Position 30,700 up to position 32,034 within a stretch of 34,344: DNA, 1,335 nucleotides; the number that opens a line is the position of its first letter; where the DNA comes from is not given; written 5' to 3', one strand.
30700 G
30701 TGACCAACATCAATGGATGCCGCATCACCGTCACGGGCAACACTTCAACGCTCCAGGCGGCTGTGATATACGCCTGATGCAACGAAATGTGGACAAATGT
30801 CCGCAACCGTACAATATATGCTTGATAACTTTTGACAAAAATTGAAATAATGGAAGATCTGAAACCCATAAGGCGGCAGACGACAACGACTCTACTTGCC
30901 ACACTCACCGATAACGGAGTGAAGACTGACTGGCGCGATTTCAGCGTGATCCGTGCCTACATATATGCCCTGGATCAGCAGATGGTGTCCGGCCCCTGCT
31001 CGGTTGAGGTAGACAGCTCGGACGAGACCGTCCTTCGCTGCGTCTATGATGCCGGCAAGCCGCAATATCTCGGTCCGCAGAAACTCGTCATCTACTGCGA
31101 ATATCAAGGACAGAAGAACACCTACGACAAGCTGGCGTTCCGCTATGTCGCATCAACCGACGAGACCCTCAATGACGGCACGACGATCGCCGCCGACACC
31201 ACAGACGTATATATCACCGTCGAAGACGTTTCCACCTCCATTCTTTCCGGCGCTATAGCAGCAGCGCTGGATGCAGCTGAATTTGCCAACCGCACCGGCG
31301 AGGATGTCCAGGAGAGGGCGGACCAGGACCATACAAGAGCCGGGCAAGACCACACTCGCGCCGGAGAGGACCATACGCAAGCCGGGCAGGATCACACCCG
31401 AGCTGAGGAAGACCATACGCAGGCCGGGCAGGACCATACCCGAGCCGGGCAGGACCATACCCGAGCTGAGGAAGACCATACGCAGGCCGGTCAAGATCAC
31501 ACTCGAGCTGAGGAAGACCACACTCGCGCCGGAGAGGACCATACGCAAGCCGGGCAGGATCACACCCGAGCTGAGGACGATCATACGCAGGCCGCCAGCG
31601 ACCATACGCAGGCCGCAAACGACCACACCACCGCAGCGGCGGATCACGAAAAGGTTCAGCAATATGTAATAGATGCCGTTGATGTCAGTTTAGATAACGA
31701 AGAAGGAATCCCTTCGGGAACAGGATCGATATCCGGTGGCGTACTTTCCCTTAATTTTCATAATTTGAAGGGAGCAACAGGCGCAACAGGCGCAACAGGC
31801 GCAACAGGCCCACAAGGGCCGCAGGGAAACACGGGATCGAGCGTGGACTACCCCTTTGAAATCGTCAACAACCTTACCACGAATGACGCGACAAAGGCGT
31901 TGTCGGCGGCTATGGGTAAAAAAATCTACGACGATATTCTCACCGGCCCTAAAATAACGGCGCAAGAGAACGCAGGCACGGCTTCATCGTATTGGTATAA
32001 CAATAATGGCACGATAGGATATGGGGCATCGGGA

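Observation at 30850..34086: Composite tail fibre ending in an M14 carboxypeptidase-like domain with an altered zinc ligand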

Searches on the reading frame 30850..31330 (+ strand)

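Call 11: search_protein_families(library=pfam, proteins=[window:30850-31330:+], max_evalue=1)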
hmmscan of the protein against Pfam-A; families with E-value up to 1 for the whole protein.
window:30850-31330:+ (160 aa): 0 families

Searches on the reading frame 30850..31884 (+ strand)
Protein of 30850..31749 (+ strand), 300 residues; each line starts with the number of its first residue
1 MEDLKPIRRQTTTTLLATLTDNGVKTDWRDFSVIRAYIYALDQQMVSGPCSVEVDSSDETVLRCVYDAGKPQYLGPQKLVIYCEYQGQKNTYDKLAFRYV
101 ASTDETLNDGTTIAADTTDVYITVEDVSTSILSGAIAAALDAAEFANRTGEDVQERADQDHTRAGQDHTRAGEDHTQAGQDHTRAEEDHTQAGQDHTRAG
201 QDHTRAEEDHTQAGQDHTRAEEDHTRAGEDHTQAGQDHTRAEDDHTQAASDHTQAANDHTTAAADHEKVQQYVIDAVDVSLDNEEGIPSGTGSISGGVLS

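Call 63: find_homologous_proteins(query=window:30850-31749:+, max_evalue=0.001)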
Query window:30850-31749:+ (300 aa): 100 proteins with E <= 0.001 among 4102 candidates.
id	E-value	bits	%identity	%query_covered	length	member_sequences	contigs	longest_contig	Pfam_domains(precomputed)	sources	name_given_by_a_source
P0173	1.6e-140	485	70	89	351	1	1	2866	PF21300.3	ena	-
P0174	3.0e-123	429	71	89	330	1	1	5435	PF21300.3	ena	-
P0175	4.0e-68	248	38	90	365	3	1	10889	-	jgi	-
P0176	2.8e-62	229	57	46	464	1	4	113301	-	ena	-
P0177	1.4e-54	203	66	45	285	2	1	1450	-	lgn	-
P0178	1.8e-52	196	69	34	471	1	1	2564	-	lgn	-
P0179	2.0e-52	196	52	39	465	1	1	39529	PF21300.3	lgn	-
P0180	1.2e-51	194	63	44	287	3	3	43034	-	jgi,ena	-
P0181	7.2e-51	191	51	57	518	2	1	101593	PF21300.3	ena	-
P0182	5.3e-49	185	54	39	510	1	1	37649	-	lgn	-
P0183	1.6e-48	183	65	41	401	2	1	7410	-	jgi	jgi:hypothetical protein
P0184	1.8e-48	183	60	42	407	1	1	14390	-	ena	-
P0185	9.1e-47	178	66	36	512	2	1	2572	-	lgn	-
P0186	4.9e-44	169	52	59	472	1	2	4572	PF21300.3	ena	-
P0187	5.5e-44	169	54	40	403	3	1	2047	-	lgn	-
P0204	1.3e-29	121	64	37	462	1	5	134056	-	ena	-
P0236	8.8e-20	89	47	37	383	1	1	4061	-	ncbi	-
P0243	9.0e-17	79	64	27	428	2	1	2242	-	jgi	jgi:uncharacterized protein (TIGR02145 family)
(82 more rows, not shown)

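Call 66: find_encoding_contigs(protein=P0176, flank=8000, max_places=2)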
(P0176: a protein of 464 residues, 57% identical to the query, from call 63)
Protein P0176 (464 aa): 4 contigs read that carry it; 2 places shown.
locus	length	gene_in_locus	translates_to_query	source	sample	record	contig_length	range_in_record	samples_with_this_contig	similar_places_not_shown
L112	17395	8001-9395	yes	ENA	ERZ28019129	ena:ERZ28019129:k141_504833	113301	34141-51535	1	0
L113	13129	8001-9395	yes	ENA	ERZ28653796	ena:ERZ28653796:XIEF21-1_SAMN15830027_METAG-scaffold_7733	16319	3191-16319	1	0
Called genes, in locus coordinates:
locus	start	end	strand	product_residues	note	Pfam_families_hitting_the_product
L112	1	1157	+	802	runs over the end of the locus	-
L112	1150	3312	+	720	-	-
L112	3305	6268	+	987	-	-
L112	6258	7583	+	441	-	-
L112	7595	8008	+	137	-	-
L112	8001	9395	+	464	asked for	-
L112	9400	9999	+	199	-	-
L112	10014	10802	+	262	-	-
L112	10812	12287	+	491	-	PF13306:LRR_5, PF13855:LRR_8 (faint), PF13306:LRR_5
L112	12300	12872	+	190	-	PF02839:CBM_5_12 (weak)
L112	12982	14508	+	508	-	PF14262:Cthe_2159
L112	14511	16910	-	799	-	PF02901:PFL-like, PF01228:Gly_radical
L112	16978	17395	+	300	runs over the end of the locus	PF13353:Fer4_12 (weak), PF12797:Fer4_2 (faint), PF13237:Fer4_10 (weak), PF14697:Fer4_21 (weak), PF00037:Fer4 (weak), PF12838:Fer4_7, PF13187:Fer4_9 (weak), PF04055:Radical_SAM, +3 more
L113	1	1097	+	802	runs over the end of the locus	-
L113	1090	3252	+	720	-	-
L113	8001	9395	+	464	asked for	-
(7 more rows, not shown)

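Call 67: find_encoding_contigs(protein=P0204, flank=8000, max_places=2)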
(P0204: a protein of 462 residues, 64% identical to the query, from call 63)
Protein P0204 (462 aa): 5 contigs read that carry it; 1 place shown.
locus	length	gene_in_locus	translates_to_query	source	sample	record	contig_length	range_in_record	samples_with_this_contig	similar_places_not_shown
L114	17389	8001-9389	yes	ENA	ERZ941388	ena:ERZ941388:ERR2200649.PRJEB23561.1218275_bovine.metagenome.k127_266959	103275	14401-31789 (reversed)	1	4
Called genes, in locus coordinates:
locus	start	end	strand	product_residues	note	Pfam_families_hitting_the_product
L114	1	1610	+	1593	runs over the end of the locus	-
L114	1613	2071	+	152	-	-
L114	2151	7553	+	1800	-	-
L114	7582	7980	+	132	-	-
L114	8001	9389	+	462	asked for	-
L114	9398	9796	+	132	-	-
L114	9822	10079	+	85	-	-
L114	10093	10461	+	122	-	-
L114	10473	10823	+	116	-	-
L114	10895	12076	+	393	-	-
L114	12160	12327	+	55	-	-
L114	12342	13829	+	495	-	-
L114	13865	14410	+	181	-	PF14301:DUF4376 (weak)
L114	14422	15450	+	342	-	-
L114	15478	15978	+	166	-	PF14301:DUF4376 (weak)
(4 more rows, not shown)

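Call 71: find_encoding_contigs(protein=P0174, flank=6000, max_places=2)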
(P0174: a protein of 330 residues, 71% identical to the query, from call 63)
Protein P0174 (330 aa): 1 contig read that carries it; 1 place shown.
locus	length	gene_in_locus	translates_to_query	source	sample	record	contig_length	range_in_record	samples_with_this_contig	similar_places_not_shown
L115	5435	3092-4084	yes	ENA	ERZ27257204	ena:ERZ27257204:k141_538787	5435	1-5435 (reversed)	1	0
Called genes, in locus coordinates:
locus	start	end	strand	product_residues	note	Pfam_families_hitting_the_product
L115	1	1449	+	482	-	?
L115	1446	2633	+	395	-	-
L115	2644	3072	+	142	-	-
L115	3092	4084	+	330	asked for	PF21300:LbR_Ice_bind (faint)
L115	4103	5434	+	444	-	?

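Call 78: predict_structure(alignment_id=A3)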
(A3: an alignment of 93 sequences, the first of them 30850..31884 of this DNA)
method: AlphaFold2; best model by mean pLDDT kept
length: 345 residues; sequences in the alignment: 93
mean_pLDDT: 78.8   pTM: 0.42
mean pLDDT of the five models: 78.8, 78.7, 78.6, 75.2, 75.1
residues with pLDDT >= 90: 160; 70-90: 76; 50-70: 48; < 50: 61
segments of 3 or more residues with pLDDT < 50: 1-3, 110-113, 126-128, 286-311, 325-328, 330-334, 338-345
pLDDT, mean of each block of 10 residues (from residue 1): 52 86 89 93 89 93 87 86 88 86 54 57 56 69 87 94 95 96 96 97 97 97 97 97 97 96 92 79 53 45 44 51 51 47 45
secondary structure, 60 per line:
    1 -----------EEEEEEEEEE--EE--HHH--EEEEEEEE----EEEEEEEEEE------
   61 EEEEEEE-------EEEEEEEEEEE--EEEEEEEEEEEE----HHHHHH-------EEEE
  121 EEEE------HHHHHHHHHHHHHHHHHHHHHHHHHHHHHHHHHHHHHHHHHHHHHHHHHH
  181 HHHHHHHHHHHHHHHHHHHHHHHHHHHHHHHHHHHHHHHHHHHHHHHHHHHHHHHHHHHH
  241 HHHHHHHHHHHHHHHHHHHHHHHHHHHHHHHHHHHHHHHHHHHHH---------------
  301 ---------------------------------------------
elements in order: E12-21 E33-40 E45-54 E61-67 E75-85 E88-99 H104-109 E117-124 H131-285

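Call 84: fold_search(model_id=the predicted structure, library=pdb)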
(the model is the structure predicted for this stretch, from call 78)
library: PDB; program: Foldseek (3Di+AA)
matches with E <= 10: 1624; with E <= 0.001: 0
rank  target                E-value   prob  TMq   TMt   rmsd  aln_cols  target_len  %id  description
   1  4v96_AB               6.5e-03  0.98  0.17  0.20  21.6       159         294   10  The structure of a 1.8 MDa viral genome injection device suggests alternative infection mechanisms (released 2014-07-09)
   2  7qg9_J                1.2e-02  0.98  0.18  0.38   6.7       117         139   13  Tail tip of siphophage T5 : common core proteins (released 2022-12-21)
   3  4v96_AQ               2.0e-02  0.95  0.19  0.21  22.2       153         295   12  The structure of a 1.8 MDa viral genome injection device suggests alternative infection mechanisms (released 2014-07-09)
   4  6jmx                  2.2e-02  0.93  0.15  0.20   5.8        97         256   10  Structure of open form of peptidoglycan peptidase (released 2020-01-15)
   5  6jmz                  2.2e-02  0.92  0.15  0.20   5.8        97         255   10  Structure of H247A mutant open form peptidoglycan peptidase (released 2020-01-15)
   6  4v96_AA               2.4e-02  0.97  0.21  0.23  11.7       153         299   10  The structure of a 1.8 MDa viral genome injection device suggests alternative infection mechanisms (released 2014-07-09)
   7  4v96_AK               2.4e-02  0.93  0.18  0.20  21.8       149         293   11  The structure of a 1.8 MDa viral genome injection device suggests alternative infection mechanisms (released 2014-07-09)
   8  6jn1_A                2.4e-02  0.92  0.15  0.20   5.8        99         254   10  Structure of H247A mutant peptidoglycan peptidase complex with penta peptide (released 2020-01-15)
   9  6v8i_AN               2.6e-02  1.00  0.20  0.51   3.0        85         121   10  Composite atomic model of the Staphylococcus aureus phage 80alpha baseplate (released 2020-03-04)
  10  6jn7_A                2.6e-02  0.91  0.15  0.19   5.8        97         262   10  Structure of H216A mutant closed form peptidoglycan peptidase (released 2020-01-15)
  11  2wan                  2.9e-02  1.00  0.17  0.08   4.6        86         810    9  Pullulanase from Bacillus acidopullulyticus (released 2009-05-05)
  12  6jmy                  2.9e-02  0.90  0.15  0.19   5.9        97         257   10  Structure of wild type closed form of peptidoglycan peptidase (released 2020-01-15)
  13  4v96_AE               3.0e-02  0.91  0.18  0.20  22.1       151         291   11  The structure of a 1.8 MDa viral genome injection device suggests alternative infection mechanisms (released 2014-07-09)
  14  6zth_C                3.4e-02  0.92  0.20  0.16   5.1       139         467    9  Phospholipase PlaB from Legionella pneumophila (released 2021-06-02)
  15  3uh8                  3.6e-02  0.98  0.19  0.46   4.6        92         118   15  N-terminal domain of phage TP901-1 ORF48 (released 2012-05-30)
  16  4v96_AH               4.0e-02  0.92  0.17  0.20  21.3       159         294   12  The structure of a 1.8 MDa viral genome injection device suggests alternative infection mechanisms (released 2014-07-09)
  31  4v96_AL               1.1e-01  0.85  0.18  0.21   4.8        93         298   13  The structure of a 1.8 MDa viral genome injection device suggests alternative infection mechanisms (released 2014-07-09)
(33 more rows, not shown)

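Call 85: list_cluster_members(proteins=[P0236, P0243, P0011])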
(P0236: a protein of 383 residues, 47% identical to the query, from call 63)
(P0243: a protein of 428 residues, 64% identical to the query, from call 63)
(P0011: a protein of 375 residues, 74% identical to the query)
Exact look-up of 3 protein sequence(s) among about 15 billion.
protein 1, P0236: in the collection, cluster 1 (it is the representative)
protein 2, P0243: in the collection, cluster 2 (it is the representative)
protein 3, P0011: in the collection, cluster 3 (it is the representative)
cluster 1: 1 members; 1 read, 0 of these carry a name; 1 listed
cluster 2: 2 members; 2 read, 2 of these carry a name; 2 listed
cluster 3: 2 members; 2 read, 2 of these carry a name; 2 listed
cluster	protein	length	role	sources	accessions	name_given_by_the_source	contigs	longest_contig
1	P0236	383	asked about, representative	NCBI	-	-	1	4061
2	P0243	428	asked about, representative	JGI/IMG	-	uncharacterized protein (TIGR02145 family)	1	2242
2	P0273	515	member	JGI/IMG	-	hypothetical protein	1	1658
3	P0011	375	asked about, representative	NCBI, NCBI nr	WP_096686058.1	hypothetical protein [Ichthyobacterium seriolicida]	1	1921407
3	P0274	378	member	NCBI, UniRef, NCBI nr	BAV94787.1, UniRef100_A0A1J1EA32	hypothetical protein JBKA6_0774 [Ichthyobacterium seriolicida] | Uncharacterized protein n=2 Tax=Ichthyobacterium seriolicida TaxID=242600 ...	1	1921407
